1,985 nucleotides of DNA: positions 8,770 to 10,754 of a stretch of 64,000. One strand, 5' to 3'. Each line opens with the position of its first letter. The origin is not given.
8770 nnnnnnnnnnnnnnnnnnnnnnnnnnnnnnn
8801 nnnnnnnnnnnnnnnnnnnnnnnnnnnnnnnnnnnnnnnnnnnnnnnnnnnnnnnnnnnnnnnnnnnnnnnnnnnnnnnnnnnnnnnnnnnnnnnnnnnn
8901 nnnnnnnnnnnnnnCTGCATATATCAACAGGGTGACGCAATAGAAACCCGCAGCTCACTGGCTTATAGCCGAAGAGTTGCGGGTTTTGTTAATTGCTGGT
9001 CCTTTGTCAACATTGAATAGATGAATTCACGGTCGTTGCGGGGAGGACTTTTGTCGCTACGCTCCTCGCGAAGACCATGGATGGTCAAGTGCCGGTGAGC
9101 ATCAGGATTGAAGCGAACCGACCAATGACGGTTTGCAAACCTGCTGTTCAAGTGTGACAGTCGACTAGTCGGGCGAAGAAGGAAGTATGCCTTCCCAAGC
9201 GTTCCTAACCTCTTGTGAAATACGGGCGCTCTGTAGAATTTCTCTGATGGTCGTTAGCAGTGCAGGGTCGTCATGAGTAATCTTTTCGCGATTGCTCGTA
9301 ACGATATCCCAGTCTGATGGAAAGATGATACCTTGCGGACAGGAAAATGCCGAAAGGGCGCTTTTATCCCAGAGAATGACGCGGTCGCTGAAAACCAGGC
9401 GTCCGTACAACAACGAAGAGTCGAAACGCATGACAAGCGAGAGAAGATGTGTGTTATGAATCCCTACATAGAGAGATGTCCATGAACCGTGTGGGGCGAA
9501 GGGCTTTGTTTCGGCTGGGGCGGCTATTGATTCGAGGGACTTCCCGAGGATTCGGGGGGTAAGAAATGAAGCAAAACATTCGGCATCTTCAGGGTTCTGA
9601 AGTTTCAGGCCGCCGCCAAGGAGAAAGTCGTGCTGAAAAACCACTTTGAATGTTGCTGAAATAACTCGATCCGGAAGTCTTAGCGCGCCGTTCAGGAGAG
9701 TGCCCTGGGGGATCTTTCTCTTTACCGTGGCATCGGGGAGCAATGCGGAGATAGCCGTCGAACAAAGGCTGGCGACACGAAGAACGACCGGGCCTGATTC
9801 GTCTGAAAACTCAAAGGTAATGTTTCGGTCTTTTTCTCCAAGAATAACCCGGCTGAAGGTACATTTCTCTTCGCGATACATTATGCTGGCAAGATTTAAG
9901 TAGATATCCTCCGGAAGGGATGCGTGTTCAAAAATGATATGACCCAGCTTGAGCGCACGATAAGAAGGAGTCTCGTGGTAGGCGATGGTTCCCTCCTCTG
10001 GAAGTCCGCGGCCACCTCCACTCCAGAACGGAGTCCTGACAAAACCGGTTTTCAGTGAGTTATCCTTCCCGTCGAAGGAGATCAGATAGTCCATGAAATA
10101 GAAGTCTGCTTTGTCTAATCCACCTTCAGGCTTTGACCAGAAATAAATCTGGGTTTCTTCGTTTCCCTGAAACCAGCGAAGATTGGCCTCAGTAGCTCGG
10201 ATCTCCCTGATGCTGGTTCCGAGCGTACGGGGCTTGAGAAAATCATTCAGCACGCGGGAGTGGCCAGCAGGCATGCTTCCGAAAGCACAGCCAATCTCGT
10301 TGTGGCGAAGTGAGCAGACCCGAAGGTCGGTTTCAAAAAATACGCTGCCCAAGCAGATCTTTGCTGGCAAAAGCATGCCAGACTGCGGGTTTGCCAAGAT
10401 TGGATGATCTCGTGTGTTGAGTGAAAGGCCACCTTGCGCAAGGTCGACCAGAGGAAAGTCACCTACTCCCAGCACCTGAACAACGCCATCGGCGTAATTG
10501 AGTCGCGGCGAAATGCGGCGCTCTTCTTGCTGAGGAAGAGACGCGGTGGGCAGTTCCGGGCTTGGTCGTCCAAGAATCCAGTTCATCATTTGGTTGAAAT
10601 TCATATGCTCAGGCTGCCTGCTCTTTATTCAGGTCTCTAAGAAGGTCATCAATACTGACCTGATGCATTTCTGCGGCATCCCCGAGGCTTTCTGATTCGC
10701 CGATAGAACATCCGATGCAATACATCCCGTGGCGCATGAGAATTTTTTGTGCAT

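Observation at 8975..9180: About 200-nt noncoding element present twice in inverted orientation, with a 55-nt near-identical core (copy A)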

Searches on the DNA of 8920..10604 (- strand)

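Call 24: search_rna_families(source=window, start=8920, end=9170, threshold=evalue, max_evalue=10, show_alignments=3)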
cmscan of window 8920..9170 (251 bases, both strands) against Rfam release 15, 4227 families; matches with E-value up to 10: 2.
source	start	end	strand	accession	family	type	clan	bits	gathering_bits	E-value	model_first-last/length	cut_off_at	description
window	9031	9076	+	RF03101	RAGATH-31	Gene; sRNA;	-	14.6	71.8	4.2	1-54/54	no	RAGATH-31 RNA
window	8944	8986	-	RF01678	P37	Gene; sRNA;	-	11.9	50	9.5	24-57/62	no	Pseudomonas sRNA P37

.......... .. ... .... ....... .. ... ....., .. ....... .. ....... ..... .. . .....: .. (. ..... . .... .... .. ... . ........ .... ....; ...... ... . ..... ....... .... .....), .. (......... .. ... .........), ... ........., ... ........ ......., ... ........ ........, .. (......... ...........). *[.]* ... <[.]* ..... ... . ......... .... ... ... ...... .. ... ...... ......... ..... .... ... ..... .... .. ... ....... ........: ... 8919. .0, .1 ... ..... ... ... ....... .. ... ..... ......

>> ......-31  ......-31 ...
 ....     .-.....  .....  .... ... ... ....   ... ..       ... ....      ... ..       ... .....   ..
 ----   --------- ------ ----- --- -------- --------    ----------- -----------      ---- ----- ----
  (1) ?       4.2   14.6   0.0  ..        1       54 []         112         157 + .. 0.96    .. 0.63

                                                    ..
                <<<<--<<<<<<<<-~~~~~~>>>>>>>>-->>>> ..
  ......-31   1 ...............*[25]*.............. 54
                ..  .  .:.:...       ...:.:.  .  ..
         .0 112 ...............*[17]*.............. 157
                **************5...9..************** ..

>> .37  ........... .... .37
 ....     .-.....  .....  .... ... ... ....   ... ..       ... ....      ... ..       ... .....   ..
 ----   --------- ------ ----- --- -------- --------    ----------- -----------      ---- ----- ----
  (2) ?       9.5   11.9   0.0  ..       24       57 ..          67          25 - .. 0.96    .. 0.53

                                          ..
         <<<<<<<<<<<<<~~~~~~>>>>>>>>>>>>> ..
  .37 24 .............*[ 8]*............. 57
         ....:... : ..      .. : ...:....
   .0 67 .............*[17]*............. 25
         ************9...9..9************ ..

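Call 72: search_rna_families(sources=[L153, L155, L156, L164, L173, L179, L186, L195, L207, L170, L160, L019, L136], threshold=gathering)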
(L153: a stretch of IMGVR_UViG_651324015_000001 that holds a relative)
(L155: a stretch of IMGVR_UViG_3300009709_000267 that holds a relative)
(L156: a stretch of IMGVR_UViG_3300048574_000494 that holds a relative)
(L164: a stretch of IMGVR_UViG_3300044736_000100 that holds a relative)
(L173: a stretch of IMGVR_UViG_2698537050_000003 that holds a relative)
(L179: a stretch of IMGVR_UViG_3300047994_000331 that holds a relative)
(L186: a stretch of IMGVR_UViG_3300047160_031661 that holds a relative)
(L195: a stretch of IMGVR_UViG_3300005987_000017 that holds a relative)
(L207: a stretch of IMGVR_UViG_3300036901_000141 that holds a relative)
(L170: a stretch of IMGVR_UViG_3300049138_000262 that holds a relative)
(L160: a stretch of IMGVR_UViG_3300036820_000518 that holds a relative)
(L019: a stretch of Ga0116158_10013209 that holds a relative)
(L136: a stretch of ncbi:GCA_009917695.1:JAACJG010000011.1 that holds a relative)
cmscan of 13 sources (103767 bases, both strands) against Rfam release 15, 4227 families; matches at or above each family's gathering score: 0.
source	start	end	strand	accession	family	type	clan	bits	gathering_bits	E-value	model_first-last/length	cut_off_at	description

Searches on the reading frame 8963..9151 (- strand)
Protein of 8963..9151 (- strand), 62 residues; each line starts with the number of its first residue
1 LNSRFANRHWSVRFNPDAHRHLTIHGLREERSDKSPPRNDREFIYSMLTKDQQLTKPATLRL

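Call 28: find_homologous_proteins(query=window:8966-9151:-, max_evalue=0.01)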
Query seq(62 aa): no candidate shares three 5-residue words with the query. No homologue found.
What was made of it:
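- Tried and rejected: Protein search with the 62-aa ORF over copy A: no candidate (call 28).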

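Call 32: search_protein_families(library=pfam, proteins=[window:8963-9151:-], max_evalue=0.01)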
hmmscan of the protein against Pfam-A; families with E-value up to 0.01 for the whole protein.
window:8963-9151:- (62 aa): 0 families
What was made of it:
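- No homologue among 5.8 billion proteins and no Pfam hit (calls 28, 32).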
